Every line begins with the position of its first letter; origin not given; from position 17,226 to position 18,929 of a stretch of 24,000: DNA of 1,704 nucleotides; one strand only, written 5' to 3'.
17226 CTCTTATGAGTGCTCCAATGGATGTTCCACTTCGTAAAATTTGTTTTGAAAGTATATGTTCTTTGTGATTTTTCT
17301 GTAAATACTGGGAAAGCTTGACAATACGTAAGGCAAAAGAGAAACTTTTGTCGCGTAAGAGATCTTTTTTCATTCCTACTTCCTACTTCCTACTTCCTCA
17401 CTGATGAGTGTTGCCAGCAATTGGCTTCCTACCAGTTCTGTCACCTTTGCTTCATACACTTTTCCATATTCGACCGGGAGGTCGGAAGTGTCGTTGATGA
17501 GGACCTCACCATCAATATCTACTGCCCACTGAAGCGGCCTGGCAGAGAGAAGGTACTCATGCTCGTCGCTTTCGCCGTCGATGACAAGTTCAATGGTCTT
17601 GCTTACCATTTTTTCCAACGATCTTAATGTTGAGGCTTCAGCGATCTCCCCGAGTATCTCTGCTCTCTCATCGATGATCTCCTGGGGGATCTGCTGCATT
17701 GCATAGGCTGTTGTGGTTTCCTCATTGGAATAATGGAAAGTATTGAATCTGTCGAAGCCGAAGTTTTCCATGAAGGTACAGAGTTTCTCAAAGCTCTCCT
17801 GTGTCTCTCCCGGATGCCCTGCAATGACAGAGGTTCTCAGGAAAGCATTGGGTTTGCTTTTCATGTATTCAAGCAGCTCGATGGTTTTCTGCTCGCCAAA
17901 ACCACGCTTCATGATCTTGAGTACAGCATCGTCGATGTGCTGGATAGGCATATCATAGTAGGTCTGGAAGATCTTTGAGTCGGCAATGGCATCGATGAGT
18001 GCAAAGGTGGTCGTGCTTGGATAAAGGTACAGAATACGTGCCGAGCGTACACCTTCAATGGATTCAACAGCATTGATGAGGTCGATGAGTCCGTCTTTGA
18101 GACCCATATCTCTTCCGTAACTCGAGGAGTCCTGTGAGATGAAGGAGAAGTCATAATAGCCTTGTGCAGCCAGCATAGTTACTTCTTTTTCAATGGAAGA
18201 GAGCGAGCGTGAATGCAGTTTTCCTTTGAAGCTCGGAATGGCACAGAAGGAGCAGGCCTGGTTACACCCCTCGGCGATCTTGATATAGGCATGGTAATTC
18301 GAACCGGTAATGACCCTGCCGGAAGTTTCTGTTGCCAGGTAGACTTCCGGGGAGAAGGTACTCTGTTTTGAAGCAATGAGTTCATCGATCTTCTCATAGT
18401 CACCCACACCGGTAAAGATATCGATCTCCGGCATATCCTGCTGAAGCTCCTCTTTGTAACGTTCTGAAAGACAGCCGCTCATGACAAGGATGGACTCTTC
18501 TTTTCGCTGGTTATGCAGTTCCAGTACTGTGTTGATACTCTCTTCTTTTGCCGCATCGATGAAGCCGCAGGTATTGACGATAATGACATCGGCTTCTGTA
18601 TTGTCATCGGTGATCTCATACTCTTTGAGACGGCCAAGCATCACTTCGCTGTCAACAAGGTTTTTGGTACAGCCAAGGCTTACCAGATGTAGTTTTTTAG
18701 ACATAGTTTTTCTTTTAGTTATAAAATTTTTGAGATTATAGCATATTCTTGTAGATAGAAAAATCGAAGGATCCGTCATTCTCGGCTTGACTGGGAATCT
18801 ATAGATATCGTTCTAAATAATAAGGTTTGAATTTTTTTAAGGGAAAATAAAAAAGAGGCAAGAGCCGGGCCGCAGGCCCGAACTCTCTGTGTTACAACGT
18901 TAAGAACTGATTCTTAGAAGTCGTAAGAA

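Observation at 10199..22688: Family-level: three diverged four-helix-bundle gene cassettes, each clamped by inverted arrays of tandem heptamers and wedged into housekeeping operons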

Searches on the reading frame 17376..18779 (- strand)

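Call 9: search_protein_families(library=pfam, proteins=[window:17376-18779:-])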
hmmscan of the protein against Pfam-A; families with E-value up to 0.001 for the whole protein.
window:17376-18779:- (467 aa): 3 families
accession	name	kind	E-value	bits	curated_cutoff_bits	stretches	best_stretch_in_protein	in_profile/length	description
PF00919.26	UPF0004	-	2.4e-26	92.1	27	1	29-124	1-98/98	Uncharacterized protein family UPF0004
PF04055.27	Radical_SAM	-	4.9e-19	69.5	29.5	1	167-336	2-165/166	Radical SAM superfamily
PF18693.7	TRAM_2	-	2.6e-08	34.3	27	1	394-459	3-63/63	TRAM domain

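Call 72: search_protein_families(library=ncbifam, proteins=[window:17376-18779:-], max_evalue=0.00001)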
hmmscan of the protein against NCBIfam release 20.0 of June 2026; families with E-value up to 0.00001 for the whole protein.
window:17376-18779:- (467 aa): 11 families
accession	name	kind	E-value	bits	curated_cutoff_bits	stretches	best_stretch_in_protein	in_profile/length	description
TIGR01125.1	TIGR01125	equivalog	6.2e-116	388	356.95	1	29-449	1-425/432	30S ribosomal protein S12 methylthiotransferase RimO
TIGR00089.1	TIGR00089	subfamily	2.4e-101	339.6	251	1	29-451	1-424/429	MiaB/RimO family radical SAM methylthiotransferase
TIGR01579.1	MiaB-like-C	equivalog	1.1e-70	239.1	357.05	1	33-407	2-386/416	tRNA (N(6)-L-threonylcarbamoyladenosine(37)-C(2))-methylthiotransferase MtaB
TIGR01574.1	miaB-methiolase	equivalog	5.3e-68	230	355.3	1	29-424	1-411/437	tRNA (N6-isopentenyl adenosine(37)-C2)-methylthiotransferase MiaB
TIGR01578.1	MiaB-like-B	hypoth_equivalog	1.8e-54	185.2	314.7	1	29-402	1-374/421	tRNA (N(6)-L-threonylcarbamoyladenosine(37)-C(2))-methylthiotransferase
NF010916.0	PRK14336.1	equivalog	5.7e-46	157.1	606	1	29-403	3-368/418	tRNA (N6-isopentenyl adenosine(37)-C2)-methylthiotransferase MiaB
TIGR04014.1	B12_SAM_MJ_0865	equivalog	3.4e-17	62.4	360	1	142-343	141-339/434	methyl-coenzyme M reductase glutamine C-methyltransferase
TIGR04013.1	B12_SAM_MJ_1487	hypoth_equivalog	4.9e-12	45.4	251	1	161-381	149-374/382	TIGR04013 family B12-binding domain/radical SAM domain-containing protein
TIGR04479.1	bcpD_PhpK_rSAM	subfamily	9.5e-10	37.4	600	0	164-209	242-288/504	PhpK family radical SAM P-methyltransferase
NF038361.1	rSAM_Sden_1168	equivalog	5.3e-07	28.5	575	1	168-349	287-460/560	Sden_1168 family B12-binding radical SAM P-methyltransferase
TIGR03904.1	SAM_YgiQ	equivalog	1.3e-06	27.3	462.35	0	162-206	293-338/558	YgiQ family radical SAM protein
